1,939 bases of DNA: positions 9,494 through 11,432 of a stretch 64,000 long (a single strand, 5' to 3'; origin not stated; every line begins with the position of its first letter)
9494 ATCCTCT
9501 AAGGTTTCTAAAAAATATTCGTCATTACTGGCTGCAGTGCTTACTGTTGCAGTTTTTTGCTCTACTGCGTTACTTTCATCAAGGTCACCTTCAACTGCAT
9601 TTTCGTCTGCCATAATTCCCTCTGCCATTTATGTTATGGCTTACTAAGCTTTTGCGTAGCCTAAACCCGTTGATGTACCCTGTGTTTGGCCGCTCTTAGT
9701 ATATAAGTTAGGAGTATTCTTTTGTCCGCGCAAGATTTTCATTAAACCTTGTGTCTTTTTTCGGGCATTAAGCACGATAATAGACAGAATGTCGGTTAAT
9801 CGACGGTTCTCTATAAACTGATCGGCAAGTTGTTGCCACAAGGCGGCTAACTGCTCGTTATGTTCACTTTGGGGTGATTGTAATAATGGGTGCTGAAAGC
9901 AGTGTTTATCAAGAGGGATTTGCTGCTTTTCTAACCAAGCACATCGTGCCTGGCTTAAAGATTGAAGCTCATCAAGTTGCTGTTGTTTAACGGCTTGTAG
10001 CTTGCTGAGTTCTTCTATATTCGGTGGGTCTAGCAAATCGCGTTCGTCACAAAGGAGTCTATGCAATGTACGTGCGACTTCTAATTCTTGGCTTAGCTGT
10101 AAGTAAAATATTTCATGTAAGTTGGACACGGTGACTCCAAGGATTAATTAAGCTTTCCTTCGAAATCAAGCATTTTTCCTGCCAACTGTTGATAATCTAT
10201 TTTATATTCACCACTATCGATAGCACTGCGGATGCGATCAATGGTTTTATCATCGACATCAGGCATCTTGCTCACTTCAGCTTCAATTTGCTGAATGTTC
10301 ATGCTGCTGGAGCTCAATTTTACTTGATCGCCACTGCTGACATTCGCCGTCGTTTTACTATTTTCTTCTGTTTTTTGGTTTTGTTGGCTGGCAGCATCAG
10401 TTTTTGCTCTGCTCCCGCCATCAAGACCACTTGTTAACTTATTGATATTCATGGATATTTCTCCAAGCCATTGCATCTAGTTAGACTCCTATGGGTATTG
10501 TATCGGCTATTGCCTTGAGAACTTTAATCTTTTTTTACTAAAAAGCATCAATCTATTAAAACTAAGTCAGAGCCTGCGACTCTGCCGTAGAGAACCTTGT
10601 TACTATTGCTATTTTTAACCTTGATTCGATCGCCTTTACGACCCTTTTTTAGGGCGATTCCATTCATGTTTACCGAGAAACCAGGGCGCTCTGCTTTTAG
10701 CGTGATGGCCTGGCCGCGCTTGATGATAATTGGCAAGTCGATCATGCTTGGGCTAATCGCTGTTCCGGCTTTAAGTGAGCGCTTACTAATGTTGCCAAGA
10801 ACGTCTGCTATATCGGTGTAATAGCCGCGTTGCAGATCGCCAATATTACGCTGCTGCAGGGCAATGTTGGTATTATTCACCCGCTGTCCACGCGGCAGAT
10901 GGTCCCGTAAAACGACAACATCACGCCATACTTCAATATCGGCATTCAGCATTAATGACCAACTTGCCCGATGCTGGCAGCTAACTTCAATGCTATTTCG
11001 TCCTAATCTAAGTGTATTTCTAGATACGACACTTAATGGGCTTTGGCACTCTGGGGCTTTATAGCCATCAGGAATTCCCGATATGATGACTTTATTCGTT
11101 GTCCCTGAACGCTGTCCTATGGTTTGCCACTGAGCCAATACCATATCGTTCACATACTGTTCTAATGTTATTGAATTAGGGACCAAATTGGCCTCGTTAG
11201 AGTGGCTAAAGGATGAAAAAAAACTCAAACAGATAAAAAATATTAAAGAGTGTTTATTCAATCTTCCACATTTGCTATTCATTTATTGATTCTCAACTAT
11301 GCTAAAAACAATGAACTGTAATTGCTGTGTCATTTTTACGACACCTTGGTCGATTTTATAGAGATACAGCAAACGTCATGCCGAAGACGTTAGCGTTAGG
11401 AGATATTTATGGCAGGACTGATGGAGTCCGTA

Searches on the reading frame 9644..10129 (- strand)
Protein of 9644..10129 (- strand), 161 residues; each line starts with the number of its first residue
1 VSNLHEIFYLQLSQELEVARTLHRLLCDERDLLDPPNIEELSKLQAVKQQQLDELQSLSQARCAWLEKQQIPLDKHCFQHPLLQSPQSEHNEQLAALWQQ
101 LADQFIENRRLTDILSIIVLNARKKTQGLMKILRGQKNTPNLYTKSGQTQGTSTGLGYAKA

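Call 93: search_protein_families(library=pfam, proteins=[window:9644-10129:-], max_evalue=0.0001)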
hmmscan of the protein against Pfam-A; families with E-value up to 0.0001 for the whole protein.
window:9644-10129:- (161 aa): 1 family
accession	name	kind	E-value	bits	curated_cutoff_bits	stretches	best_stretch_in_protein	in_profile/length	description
PF05130.17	FlgN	-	5.5e-15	56.5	30.5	1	11-150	9-146/147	FlgN protein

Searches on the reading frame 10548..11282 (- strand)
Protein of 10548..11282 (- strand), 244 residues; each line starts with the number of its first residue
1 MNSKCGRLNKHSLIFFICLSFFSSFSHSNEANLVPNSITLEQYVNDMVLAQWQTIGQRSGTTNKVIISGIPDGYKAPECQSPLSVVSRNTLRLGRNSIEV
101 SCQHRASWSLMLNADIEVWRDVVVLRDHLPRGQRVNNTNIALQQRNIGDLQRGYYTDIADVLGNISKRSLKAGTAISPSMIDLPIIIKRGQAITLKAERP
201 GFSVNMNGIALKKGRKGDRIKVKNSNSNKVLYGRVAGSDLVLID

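Call 93: search_protein_families(library=pfam, proteins=[window:10548-11282:-], max_evalue=0.0001)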
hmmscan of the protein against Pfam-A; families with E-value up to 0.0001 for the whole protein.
window:10548-11282:- (244 aa): 3 families
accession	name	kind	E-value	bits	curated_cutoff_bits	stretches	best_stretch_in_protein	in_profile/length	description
PF13144.11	ChapFlgA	-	5e-31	107.7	23.8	1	121-241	2-120/122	Chaperone for flagella basal body P-ring formation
PF08666.17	SAF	-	3e-09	37.7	21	1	122-181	3-62/63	SAF domain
PF17656.6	ChapFlgA_N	-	7.6e-06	26.6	27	1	45-118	6-77/77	FlgA N-terminal domain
